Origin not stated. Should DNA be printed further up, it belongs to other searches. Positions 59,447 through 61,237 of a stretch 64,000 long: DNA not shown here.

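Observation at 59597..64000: Tandem CDP-alcohol phosphatidyltransferase fusion next to a giant HgdC-type ATPase/dehydratase-like protein: candidate ether-lipid (plasmalogen-type) module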

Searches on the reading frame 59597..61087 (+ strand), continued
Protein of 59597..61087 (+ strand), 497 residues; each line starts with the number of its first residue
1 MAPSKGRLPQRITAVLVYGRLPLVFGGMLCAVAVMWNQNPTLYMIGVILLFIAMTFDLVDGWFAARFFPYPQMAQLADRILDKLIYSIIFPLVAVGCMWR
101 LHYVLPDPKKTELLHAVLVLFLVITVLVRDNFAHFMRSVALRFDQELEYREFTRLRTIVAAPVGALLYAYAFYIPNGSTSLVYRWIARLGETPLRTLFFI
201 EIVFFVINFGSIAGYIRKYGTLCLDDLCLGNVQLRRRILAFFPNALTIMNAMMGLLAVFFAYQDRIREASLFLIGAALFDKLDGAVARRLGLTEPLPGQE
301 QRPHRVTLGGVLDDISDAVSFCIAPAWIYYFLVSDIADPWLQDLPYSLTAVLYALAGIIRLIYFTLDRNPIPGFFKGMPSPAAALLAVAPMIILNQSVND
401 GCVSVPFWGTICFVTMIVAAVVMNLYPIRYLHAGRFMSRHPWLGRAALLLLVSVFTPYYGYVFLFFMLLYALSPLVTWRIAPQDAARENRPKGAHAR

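Call 58: search_protein_families(library=pfam, proteins=[L021:11693-13243:-, L038:11556-13028:-, L040:12963-13628:-, L032:11488-14625:-, L032:14625-15809:-, L032:15832-17289:-, L032:17289-17957:-], max_evalue=0.0001)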
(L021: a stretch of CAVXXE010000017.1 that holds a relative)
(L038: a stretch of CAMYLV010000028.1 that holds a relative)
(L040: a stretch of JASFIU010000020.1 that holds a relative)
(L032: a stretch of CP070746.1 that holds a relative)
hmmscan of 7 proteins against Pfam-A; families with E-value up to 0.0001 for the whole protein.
L021:11693-13243:- (517 aa): 1 family
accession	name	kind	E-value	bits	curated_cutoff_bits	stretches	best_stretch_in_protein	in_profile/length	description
PF02321.23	OEP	-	9.4e-44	149.9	22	2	319-497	9-187/187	Outer membrane efflux protein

L038:11556-13028:- (491 aa): 1 family
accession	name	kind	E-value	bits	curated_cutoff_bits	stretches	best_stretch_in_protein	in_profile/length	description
PF02321.23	OEP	-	1.7e-42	145.8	22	2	283-463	7-187/187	Outer membrane efflux protein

L040:12963-13628:- (222 aa): 2 families
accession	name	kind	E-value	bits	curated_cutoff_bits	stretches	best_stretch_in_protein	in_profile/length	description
PF09209.16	CecR_C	-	4.4e-15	56.3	24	1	101-213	9-125/125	HTH-type transcriptional dual regulator CecR, C-terminal domain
PF00440.29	TetR_N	-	6.6e-13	48.7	24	1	19-65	1-47/47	Bacterial regulatory proteins, tetR family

L032:11488-14625:- (1046 aa): 3 families
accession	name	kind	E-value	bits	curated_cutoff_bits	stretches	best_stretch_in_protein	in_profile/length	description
PF00873.25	ACR_tran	-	1.3e-173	579.8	28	1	6-1027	3-1020/1021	AcrB/AcrD/AcrF family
PF02355.23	SecD_SecF_C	-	5.5e-06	26.3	20.5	0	335-477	37-178/189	Protein export membrane protein SecD/SecF, C-terminal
PF03176.21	MMPL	-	1.2e-05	24.8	20.5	0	870-1021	143-296/333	MMPL family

L032:14625-15809:- (395 aa): 2 families
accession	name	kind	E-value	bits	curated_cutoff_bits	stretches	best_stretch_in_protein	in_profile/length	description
PF13437.12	HlyD_3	-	3.1e-09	38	22.2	1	192-305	2-106/106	HlyD family secretion protein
PF16576.10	HlyD_D23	-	3.3e-07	30.2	30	1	128-292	49-201/214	Barrel-sandwich domain of CusB or HlyD membrane-fusion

L032:15832-17289:- (486 aa): 1 family
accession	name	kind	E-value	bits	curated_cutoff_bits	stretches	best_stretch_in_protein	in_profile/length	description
PF02321.23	OEP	-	3.8e-52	177.3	22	2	281-462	6-187/187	Outer membrane efflux protein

L032:17289-17957:- (223 aa): 2 families
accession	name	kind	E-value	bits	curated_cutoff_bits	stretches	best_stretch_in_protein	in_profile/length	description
PF09209.16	CecR_C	-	4.4e-16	59.5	24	1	101-214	8-125/125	HTH-type transcriptional dual regulator CecR, C-terminal domain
PF00440.29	TetR_N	-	1.3e-12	47.7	24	1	20-66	1-47/47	Bacterial regulatory proteins, tetR family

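Call 59: list_cluster_members(proteins=[P0001, P0121, P0159, P0148, P0164, P0189, P0224, P0232, P0173, P0162])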
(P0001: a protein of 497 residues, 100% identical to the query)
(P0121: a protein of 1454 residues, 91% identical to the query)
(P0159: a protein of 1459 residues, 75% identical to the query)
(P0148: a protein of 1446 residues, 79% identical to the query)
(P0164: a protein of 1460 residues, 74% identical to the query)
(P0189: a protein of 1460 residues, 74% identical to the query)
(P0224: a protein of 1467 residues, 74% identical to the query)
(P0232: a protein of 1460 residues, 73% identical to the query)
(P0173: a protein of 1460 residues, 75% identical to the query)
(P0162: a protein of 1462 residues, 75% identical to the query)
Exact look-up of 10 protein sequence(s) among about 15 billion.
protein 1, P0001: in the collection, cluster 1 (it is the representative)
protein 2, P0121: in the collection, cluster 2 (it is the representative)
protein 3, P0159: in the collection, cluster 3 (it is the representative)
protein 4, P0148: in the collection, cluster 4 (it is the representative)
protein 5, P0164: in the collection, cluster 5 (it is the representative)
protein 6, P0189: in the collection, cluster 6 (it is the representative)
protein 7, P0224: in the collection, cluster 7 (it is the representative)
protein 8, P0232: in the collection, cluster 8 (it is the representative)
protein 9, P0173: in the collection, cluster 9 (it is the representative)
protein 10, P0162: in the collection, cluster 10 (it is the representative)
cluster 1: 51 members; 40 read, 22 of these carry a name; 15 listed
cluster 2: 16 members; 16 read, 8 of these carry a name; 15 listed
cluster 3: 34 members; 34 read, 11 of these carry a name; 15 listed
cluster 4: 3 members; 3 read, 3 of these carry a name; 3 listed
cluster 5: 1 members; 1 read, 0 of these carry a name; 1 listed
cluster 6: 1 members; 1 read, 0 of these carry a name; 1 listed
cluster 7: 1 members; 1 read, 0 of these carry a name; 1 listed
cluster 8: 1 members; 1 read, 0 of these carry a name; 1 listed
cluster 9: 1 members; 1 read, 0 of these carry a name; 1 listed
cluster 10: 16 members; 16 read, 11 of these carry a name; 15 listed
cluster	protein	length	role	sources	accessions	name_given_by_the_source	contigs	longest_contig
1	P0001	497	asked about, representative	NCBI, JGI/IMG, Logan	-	phosphatidylserine synthase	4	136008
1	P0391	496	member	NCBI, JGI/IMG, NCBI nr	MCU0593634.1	MAG: CDP-alcohol phosphatidyltransferase family protein [Desulfobacterales bacterium] | phosphatidylserine synthase | CDP-alcohol phosphatidyltransferase family protein [Desulfobacterales bacterium]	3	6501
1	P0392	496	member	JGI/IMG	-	phosphatidylserine synthase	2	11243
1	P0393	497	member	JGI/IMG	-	CDP-diacylglycerol--serine O-phosphatidyltransferase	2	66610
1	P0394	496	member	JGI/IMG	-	CDP-diacylglycerol---serine O-phosphatidyltransferase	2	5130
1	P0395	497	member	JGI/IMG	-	CDP-diacylglycerol--serine O-phosphatidyltransferase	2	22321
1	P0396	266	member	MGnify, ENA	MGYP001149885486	CR=1 FL=1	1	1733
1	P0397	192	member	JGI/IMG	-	phosphatidylserine synthase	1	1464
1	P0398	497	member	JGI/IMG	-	phosphatidylserine synthase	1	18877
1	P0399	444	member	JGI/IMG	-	phosphatidylserine synthase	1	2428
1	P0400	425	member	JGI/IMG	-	phosphatidylserine synthase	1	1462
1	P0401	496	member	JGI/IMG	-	phosphatidylserine synthase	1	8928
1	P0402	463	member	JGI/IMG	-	phosphatidylserine synthase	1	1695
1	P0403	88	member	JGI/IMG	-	hypothetical protein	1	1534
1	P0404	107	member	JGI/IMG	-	uncharacterized BrkB/YihY/UPF0761 family membrane protein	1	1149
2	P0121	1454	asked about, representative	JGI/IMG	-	-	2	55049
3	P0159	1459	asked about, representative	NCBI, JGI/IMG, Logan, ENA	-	predicted CoA-substrate-specific enzyme activase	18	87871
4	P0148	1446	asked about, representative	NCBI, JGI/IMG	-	predicted CoA-substrate-specific enzyme activase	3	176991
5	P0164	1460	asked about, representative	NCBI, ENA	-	-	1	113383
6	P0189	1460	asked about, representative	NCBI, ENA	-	-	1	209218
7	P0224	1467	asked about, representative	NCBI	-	-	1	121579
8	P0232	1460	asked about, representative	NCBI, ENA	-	-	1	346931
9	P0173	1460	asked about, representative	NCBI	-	-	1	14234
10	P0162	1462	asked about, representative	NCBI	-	-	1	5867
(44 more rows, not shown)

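Call 85: search_protein_families(library=ncbifam, proteins=[P0306, P0312, P0314, P0315, P0316, P0318, P0321, P0323, P0324, P0327], max_evalue=0.00001)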
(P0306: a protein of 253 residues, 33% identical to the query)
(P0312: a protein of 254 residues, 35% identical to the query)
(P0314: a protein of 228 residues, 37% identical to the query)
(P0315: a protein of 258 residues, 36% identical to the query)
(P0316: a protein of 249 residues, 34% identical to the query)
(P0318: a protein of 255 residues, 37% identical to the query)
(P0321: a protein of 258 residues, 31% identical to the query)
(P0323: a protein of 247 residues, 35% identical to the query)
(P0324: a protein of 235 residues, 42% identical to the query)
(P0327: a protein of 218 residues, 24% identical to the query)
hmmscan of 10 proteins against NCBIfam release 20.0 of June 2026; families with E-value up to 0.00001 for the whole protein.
P0306 (253 aa): 8 families
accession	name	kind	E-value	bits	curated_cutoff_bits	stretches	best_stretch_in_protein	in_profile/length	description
NF038087.1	arch_ser_synth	exception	1.2e-38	132.9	240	1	18-232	2-215/216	archaetidylserine synthase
TIGR00473.1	pssA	equivalog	1.1e-37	129.5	107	1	27-190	1-153/153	CDP-diacylglycerol--serine O-phosphatidyltransferase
TIGR04217.1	archae_ser_T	exception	4.1e-28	98.6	200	1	21-226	8-201/221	archaetidylserine synthase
NF038086.1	anchor_synt_A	exception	2.3e-20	73.4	200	1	25-232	12-215/222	protein sorting system archaetidylserine synthase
NF040950.1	archin_ph_syn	equivalog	1.5e-10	41.3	180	1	20-88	23-92/191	archaetidylinositol phosphate synthase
NF052561.1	PIPSynBT1523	equivalog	2.6e-08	33.9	350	1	45-88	59-102/232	hypothetical protein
NF045883.1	PIPSynth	equivalog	4.9e-08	32.9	170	1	24-116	26-120/197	phosphatidylinositol phosphate synthase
TIGR00560.1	pgsA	equivalog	4.2e-06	27.4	109.1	1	23-100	4-85/183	CDP-diacylglycerol--glycerol-3-phosphate 3-phosphatidyltransferase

P0312 (254 aa): 12 families
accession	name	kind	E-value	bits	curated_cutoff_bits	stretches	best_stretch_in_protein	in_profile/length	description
NF038087.1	arch_ser_synth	exception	1.3e-34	119.7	240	1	22-227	6-206/216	archaetidylserine synthase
TIGR00473.1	pssA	equivalog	2.1e-34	118.8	107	1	27-192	1-153/153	CDP-diacylglycerol--serine O-phosphatidyltransferase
TIGR04217.1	archae_ser_T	exception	6.6e-31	107.8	200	1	22-216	9-193/221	archaetidylserine synthase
NF038086.1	anchor_synt_A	exception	3e-20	73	200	1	25-195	12-177/222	protein sorting system archaetidylserine synthase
NF045884.1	PhCholSynAgro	equivalog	5.6e-11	42.8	350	1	19-178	9-171/235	phosphatidylcholine synthase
NF045886.1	PhCholSynLeg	equivalog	1e-10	41.6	440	1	14-151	10-149/250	phosphatidylcholine synthase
NF040950.1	archin_ph_syn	equivalog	2.4e-10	40.6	180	1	17-114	20-122/191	archaetidylinositol phosphate synthase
NF045885.1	PhCholSynBorr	equivalog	2.3e-09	37.5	400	1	19-180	8-167/234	phosphatidylcholine synthase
NF045887.1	PhCholSynPs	equivalog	6e-08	32.6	300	1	20-243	12-231/235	phosphatidylcholine synthase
NF045883.1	PIPSynth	equivalog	1.1e-06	28.5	170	1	21-117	23-122/197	phosphatidylinositol phosphate synthase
NF045888.1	PhCholSynBrdy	equivalog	4.9e-06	26.2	400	1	12-154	12-155/243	phosphatidylcholine synthase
NF041135.1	IPPtranDIPPsyn_Thcocales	equivalog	7.3e-06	25.2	580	0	21-117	250-345/419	bifunctional L-myo-inositol-1-phosphate cytidylyltransferase/CDP-L-myo-inositol myo-inositolphosphotransferase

P0314 (228 aa): 8 families
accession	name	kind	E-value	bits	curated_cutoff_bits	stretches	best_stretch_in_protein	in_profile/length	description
TIGR00473.1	pssA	equivalog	2.3e-36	125.2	107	1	10-170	1-152/153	CDP-diacylglycerol--serine O-phosphatidyltransferase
NF038087.1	arch_ser_synth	exception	4.4e-32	111.5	240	1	3-212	4-212/216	archaetidylserine synthase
TIGR04217.1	archae_ser_T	exception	4.3e-31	108.4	200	1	4-212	8-212/221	archaetidylserine synthase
NF038086.1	anchor_synt_A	exception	8.8e-19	68.2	200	1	7-173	11-176/222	protein sorting system archaetidylserine synthase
NF040950.1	archin_ph_syn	equivalog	2e-13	50.7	180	1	5-75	25-96/191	archaetidylinositol phosphate synthase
NF045883.1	PIPSynth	equivalog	1e-07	31.9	170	1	6-159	25-177/197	phosphatidylinositol phosphate synthase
NF053678.1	ClpnSynClsA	equivalog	1.2e-07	32.1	240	1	4-70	4-71/180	cardiolipin synthase ClsA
NF041135.1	IPPtranDIPPsyn_Thcocales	equivalog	7e-06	25.3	580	0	5-96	251-341/419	bifunctional L-myo-inositol-1-phosphate cytidylyltransferase/CDP-L-myo-inositol myo-inositolphosphotransferase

P0315 (258 aa): 5 families
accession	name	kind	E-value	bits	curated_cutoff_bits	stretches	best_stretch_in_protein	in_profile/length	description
TIGR04217.1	archae_ser_T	exception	1.5e-33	116.4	200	1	28-236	9-203/221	archaetidylserine synthase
TIGR00473.1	pssA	equivalog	1.3e-32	113.1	107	1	33-196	1-153/153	CDP-diacylglycerol--serine O-phosphatidyltransferase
NF038087.1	arch_ser_synth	exception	2.2e-32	112.5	240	1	31-234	9-208/216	archaetidylserine synthase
NF038086.1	anchor_synt_A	exception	3.3e-21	76.1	200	1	31-199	12-177/222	protein sorting system archaetidylserine synthase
NF040950.1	archin_ph_syn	equivalog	8.6e-07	29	180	1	31-121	28-121/191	archaetidylinositol phosphate synthase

P0316 (249 aa): 6 families
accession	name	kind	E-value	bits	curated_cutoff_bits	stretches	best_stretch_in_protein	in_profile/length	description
TIGR00473.1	pssA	equivalog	5.7e-33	114.2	107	1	13-181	1-152/153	CDP-diacylglycerol--serine O-phosphatidyltransferase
NF038087.1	arch_ser_synth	exception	2.3e-29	102.6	240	1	6-207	4-195/216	archaetidylserine synthase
TIGR04217.1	archae_ser_T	exception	7.5e-29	101.1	200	1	7-231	8-212/221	archaetidylserine synthase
NF038086.1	anchor_synt_A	exception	7.1e-18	65.2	200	1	11-206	12-198/222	protein sorting system archaetidylserine synthase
NF040950.1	archin_ph_syn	equivalog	8e-11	42.1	180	1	9-89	26-107/191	archaetidylinositol phosphate synthase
NF045883.1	PIPSynth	equivalog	4.3e-10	39.6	170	1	9-90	25-107/197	phosphatidylinositol phosphate synthase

P0318 (255 aa): 5 families
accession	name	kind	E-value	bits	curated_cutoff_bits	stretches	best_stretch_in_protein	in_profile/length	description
TIGR00473.1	pssA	equivalog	4.9e-28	98.2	107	1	18-188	1-151/153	CDP-diacylglycerol--serine O-phosphatidyltransferase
NF038087.1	arch_ser_synth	exception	2.9e-22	79.4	240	1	13-150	6-141/216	archaetidylserine synthase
TIGR04217.1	archae_ser_T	exception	2.3e-19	70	200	1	12-212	8-187/221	archaetidylserine synthase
NF038086.1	anchor_synt_A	exception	2.7e-12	47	200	1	15-189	11-173/222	protein sorting system archaetidylserine synthase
NF040950.1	archin_ph_syn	equivalog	5.8e-07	29.5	180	1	8-79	20-92/191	archaetidylinositol phosphate synthase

P0321 (258 aa): 6 families
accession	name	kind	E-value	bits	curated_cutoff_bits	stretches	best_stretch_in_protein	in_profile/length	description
TIGR00473.1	pssA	equivalog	6.8e-33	113.9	107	1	40-202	1-152/153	CDP-diacylglycerol--serine O-phosphatidyltransferase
NF038087.1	arch_ser_synth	exception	8.8e-32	110.5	240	1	35-246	6-215/216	archaetidylserine synthase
TIGR04217.1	archae_ser_T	exception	4e-27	95.4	200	1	35-246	9-214/221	archaetidylserine synthase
NF038086.1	anchor_synt_A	exception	2.2e-21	76.7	200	1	39-202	13-173/222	protein sorting system archaetidylserine synthase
NF040950.1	archin_ph_syn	equivalog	4.9e-12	46.1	180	1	30-104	20-95/191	archaetidylinositol phosphate synthase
NF052561.1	PIPSynBT1523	equivalog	4.2e-08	33.2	350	1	60-104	61-105/232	hypothetical protein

P0323 (247 aa): 9 families
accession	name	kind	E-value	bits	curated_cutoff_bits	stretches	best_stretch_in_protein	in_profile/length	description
NF038087.1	arch_ser_synth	exception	9.6e-34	116.9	240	1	21-213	5-191/216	archaetidylserine synthase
TIGR00473.1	pssA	equivalog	1.6e-32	112.7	107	1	27-192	1-153/153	CDP-diacylglycerol--serine O-phosphatidyltransferase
TIGR04217.1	archae_ser_T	exception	2.1e-30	106.1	200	1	20-203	7-180/221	archaetidylserine synthase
NF038086.1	anchor_synt_A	exception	3.3e-22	79.4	200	1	23-240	10-222/222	protein sorting system archaetidylserine synthase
NF040950.1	archin_ph_syn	equivalog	2.1e-11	44.1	180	1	17-97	20-101/191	archaetidylinositol phosphate synthase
NF045883.1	PIPSynth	equivalog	1.4e-09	37.9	170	1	18-89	20-92/197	phosphatidylinositol phosphate synthase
NF045886.1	PhCholSynLeg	equivalog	5.8e-07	29.3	440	1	24-177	20-171/250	phosphatidylcholine synthase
NF052561.1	PIPSynBT1523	equivalog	1.3e-06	28.2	350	1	24-88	35-102/232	hypothetical protein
TIGR00560.1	pgsA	equivalog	6e-06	26.9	109.1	1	40-103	27-88/183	CDP-diacylglycerol--glycerol-3-phosphate 3-phosphatidyltransferase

P0324 (235 aa): 9 families
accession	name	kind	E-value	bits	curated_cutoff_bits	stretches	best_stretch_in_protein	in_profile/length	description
NF038087.1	arch_ser_synth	exception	3e-38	131.6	240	1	7-199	4-188/216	archaetidylserine synthase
TIGR00473.1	pssA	equivalog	9.1e-34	116.8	107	1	14-181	1-153/153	CDP-diacylglycerol--serine O-phosphatidyltransferase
TIGR04217.1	archae_ser_T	exception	1.6e-33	116.4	200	1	3-188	3-176/221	archaetidylserine synthase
NF038086.1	anchor_synt_A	exception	4.8e-31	108.3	200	1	2-184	2-177/222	protein sorting system archaetidylserine synthase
NF040950.1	archin_ph_syn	equivalog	5.1e-09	36.3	180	1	10-84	26-101/191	archaetidylinositol phosphate synthase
NF045887.1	PhCholSynPs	equivalog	8.5e-08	32.1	300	1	13-179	18-171/235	phosphatidylcholine synthase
NF041135.1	IPPtranDIPPsyn_Thcocales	equivalog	7.4e-06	25.2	580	1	13-110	255-347/419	bifunctional L-myo-inositol-1-phosphate cytidylyltransferase/CDP-L-myo-inositol myo-inositolphosphotransferase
NF045884.1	PhCholSynAgro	equivalog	7.8e-06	26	350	0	13-117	16-122/235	phosphatidylcholine synthase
NF045886.1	PhCholSynLeg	equivalog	9.2e-06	25.4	440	0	11-86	20-99/250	phosphatidylcholine synthase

P0327 (218 aa): 9 families
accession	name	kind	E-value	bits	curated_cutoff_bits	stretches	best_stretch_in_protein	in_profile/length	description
TIGR00560.1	pgsA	equivalog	1e-23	84.8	109.1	1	10-206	4-175/183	CDP-diacylglycerol--glycerol-3-phosphate 3-phosphatidyltransferase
TIGR00473.1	pssA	equivalog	3.1e-10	40.4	107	1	28-117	11-96/153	CDP-diacylglycerol--serine O-phosphatidyltransferase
NF053678.1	ClpnSynClsA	equivalog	3.7e-10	40.3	240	1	10-200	6-178/180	cardiolipin synthase ClsA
NF040950.1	archin_ph_syn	equivalog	4.3e-09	36.5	180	1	16-115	30-126/191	archaetidylinositol phosphate synthase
NF008090.0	PRK10832.1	equivalog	3.4e-08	33.8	304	1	11-147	7-133/182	CDP-diacylglycerol--glycerol-3-phosphate 3-phosphatidyltransferase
NF038087.1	arch_ser_synth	exception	1.1e-06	28.4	240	1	40-116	30-109/216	archaetidylserine synthase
NF045883.1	PIPSynth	equivalog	3.2e-06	27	170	1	42-130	51-136/197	phosphatidylinositol phosphate synthase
NF052561.1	PIPSynBT1523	equivalog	3.8e-06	26.8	350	1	23-128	43-143/232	hypothetical protein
TIGR04217.1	archae_ser_T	exception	4.9e-06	26.5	200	1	25-117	18-109/221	archaetidylserine synthase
